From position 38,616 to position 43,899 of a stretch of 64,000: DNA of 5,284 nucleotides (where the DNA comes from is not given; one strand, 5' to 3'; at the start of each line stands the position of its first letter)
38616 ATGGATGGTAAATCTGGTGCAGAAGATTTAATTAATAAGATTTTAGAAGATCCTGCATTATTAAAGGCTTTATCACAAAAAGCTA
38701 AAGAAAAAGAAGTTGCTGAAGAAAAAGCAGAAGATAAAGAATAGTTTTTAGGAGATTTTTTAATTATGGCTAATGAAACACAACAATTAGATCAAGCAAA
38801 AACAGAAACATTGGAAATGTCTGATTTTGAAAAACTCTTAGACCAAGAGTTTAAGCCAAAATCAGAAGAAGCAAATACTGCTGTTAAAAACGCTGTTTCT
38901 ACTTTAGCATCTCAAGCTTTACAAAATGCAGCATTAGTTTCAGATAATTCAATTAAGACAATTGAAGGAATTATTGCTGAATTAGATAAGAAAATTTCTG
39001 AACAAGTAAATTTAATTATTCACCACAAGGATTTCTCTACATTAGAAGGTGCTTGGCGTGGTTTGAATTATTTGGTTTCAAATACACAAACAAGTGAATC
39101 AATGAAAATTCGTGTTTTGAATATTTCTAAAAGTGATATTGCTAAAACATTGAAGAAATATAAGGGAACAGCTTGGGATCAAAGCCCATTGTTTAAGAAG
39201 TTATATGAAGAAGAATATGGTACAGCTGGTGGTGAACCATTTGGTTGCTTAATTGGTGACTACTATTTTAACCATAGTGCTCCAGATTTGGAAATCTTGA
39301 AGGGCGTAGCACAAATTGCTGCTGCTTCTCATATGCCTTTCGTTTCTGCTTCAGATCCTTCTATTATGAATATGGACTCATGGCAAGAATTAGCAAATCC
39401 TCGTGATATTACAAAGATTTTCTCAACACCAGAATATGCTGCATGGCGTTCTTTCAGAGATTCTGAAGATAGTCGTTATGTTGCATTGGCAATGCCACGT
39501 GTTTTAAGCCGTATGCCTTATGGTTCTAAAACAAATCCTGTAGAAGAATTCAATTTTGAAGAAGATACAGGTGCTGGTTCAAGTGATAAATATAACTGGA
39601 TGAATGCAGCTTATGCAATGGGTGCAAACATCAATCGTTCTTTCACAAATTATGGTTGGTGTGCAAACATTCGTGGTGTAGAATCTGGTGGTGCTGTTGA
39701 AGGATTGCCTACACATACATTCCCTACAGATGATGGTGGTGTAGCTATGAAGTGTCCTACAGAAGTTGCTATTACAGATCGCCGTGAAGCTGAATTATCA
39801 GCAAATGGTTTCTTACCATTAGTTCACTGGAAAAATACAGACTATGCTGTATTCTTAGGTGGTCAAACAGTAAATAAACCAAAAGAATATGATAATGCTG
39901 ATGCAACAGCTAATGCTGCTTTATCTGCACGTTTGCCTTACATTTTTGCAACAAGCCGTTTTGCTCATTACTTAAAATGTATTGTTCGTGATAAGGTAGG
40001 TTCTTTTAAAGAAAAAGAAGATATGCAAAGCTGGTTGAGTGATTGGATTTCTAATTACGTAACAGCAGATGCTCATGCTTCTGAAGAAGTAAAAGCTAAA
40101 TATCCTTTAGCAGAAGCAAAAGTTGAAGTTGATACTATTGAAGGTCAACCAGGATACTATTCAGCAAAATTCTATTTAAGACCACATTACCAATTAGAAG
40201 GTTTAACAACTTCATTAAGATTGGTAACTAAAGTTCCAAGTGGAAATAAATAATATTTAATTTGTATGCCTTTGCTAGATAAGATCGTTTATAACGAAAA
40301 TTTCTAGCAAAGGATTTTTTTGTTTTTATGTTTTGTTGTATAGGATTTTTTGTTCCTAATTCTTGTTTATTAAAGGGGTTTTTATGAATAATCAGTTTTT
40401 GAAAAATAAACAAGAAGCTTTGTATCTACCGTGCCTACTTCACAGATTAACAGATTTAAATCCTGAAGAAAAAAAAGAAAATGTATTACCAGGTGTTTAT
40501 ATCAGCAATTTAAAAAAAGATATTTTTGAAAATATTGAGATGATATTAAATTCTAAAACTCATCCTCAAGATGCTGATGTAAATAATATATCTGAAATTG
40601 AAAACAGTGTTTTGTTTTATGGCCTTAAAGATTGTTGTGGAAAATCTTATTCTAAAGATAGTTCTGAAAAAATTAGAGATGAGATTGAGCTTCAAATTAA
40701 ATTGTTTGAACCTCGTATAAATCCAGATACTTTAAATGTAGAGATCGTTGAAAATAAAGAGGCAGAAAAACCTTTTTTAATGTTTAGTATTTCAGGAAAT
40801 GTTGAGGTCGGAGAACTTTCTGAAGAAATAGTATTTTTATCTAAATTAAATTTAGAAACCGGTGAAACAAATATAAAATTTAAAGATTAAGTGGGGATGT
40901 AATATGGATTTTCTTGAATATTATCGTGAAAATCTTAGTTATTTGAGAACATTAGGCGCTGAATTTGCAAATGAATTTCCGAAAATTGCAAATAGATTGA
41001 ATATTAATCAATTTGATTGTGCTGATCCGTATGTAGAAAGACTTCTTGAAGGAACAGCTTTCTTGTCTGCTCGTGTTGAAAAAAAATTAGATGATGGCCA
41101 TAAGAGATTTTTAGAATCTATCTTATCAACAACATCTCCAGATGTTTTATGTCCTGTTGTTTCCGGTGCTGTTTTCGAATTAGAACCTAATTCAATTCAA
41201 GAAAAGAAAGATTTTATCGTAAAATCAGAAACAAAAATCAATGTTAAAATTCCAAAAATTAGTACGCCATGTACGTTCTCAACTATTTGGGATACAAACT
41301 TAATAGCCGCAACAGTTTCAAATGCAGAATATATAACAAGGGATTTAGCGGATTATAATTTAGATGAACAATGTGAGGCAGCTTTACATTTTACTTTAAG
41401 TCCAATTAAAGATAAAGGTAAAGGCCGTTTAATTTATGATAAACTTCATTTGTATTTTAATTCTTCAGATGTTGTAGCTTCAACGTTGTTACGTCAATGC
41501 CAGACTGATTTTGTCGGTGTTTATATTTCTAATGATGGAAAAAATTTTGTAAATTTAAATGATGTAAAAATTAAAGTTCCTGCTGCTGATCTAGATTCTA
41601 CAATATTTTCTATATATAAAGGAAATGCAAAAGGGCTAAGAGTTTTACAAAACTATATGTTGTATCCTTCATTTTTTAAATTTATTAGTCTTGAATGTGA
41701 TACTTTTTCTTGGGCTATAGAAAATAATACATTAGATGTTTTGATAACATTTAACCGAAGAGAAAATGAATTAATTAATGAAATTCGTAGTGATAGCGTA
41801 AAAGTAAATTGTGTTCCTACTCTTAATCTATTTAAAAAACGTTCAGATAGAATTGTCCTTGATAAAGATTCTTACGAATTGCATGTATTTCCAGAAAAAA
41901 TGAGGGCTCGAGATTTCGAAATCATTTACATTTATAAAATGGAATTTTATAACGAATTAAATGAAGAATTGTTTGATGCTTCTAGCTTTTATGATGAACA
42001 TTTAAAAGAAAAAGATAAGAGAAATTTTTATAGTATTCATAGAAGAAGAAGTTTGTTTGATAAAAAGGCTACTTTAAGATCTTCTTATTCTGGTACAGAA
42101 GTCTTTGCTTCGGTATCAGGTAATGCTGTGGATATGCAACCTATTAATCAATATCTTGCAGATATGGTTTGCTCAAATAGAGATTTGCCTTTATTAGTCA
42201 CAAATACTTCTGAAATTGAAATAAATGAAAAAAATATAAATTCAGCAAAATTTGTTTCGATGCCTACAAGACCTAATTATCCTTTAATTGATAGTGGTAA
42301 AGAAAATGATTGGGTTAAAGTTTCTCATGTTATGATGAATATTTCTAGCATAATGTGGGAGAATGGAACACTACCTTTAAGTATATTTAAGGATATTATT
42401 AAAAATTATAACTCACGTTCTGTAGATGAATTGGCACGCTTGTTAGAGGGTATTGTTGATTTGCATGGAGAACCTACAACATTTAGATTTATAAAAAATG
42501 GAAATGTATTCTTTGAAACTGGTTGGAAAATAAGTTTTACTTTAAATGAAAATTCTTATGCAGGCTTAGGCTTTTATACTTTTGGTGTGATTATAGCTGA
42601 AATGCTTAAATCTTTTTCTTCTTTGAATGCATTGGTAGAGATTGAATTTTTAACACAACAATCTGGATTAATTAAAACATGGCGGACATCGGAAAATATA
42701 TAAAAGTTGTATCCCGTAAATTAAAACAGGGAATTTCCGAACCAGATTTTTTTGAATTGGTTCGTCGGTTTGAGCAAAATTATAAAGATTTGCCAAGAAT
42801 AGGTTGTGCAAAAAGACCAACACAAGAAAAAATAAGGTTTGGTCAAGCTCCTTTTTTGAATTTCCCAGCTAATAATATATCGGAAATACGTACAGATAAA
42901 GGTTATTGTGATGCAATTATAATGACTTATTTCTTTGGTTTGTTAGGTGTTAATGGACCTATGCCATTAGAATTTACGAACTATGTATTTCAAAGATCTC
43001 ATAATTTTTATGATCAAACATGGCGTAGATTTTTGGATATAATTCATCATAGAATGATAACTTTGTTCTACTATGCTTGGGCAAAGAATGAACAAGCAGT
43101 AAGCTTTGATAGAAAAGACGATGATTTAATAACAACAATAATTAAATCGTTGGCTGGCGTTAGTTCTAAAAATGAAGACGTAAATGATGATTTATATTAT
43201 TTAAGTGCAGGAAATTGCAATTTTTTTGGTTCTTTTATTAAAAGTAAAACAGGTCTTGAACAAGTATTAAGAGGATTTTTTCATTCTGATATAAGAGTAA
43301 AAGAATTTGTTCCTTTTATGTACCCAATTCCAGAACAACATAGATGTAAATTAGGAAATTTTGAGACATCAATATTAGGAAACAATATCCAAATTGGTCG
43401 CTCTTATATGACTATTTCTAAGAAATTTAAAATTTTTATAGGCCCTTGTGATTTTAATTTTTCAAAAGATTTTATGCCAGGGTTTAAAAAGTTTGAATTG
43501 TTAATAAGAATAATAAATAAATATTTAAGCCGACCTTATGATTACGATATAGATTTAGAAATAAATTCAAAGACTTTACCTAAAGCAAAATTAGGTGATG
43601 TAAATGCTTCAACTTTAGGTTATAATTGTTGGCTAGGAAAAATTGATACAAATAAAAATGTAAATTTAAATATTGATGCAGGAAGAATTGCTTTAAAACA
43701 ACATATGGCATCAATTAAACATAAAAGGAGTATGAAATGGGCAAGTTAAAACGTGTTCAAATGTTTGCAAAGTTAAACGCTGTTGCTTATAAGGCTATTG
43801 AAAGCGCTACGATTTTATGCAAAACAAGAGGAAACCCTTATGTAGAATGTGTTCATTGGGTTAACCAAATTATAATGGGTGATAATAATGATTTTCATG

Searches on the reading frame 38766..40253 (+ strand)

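Call 16: search_protein_families(library=pfam, proteins=[window:38766-40253:+], max_evalue=0.001)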
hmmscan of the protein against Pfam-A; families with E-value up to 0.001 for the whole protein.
window:38766-40253:+ (495 aa): 2 families
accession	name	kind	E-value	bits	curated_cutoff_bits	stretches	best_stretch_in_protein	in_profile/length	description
PF05943.17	VipB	-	2.9e-132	440.7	27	1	69-369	3-300/301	EvpB/VC_A0108, tail sheath N-terminal domain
PF18945.5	VipB_2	-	8.6e-47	158.4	27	1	380-489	2-111/112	EvpB/VC_A0108, tail sheath gpW/gp25-like domain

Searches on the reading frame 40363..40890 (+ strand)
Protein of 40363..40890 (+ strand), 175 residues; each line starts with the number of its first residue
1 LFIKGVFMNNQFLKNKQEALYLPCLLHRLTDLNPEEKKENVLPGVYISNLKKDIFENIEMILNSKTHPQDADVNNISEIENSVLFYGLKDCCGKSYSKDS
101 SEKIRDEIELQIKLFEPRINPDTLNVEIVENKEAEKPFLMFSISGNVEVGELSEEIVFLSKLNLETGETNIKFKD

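Call 16: search_protein_families(library=pfam, proteins=[window:40363-40890:+], max_evalue=0.001)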
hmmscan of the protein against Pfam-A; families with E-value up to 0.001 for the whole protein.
window:40363-40890:+ (175 aa): 1 family
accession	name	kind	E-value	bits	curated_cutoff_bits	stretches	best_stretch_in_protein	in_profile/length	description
PF04965.19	GPW_gp25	-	1.3e-11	44.6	27.2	1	49-148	2-92/96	Baseplate wedge protein gp25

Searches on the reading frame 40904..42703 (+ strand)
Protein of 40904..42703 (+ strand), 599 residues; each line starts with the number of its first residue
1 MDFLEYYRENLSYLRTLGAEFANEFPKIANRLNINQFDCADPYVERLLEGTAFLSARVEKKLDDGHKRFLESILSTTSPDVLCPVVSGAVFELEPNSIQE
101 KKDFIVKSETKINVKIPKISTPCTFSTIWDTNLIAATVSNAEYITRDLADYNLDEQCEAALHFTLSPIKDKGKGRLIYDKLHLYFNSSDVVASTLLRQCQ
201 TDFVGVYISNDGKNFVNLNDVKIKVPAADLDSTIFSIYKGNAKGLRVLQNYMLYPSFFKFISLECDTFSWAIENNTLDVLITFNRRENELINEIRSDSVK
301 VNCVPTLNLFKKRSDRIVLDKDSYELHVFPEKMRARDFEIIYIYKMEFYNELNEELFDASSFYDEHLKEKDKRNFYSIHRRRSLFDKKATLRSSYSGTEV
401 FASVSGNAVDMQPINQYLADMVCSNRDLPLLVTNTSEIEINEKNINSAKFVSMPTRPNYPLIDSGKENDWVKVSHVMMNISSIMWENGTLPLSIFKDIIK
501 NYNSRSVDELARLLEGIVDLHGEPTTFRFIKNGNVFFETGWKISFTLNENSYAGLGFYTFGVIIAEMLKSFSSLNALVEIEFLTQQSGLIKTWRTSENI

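Call 16: search_protein_families(library=pfam, proteins=[window:40904-42703:+], max_evalue=0.001)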
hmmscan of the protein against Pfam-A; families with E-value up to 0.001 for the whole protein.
window:40904-42703:+ (599 aa): 1 family
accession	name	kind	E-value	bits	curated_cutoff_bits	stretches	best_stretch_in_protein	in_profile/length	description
PF05947.17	T6SS_TssF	-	6.4e-112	375.5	25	1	2-595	4-603/608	Type VI secretion system, TssF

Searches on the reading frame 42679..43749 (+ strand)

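Call 16: search_protein_families(library=pfam, proteins=[window:42679-43749:+], max_evalue=0.001)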
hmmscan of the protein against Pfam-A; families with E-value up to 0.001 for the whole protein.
window:42679-43749:+ (356 aa): 1 family
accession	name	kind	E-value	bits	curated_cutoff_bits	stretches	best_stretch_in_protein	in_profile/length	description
PF06996.16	T6SS_TssG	-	7.1e-72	242.7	24.6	1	22-320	5-304/304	Type VI secretion, TssG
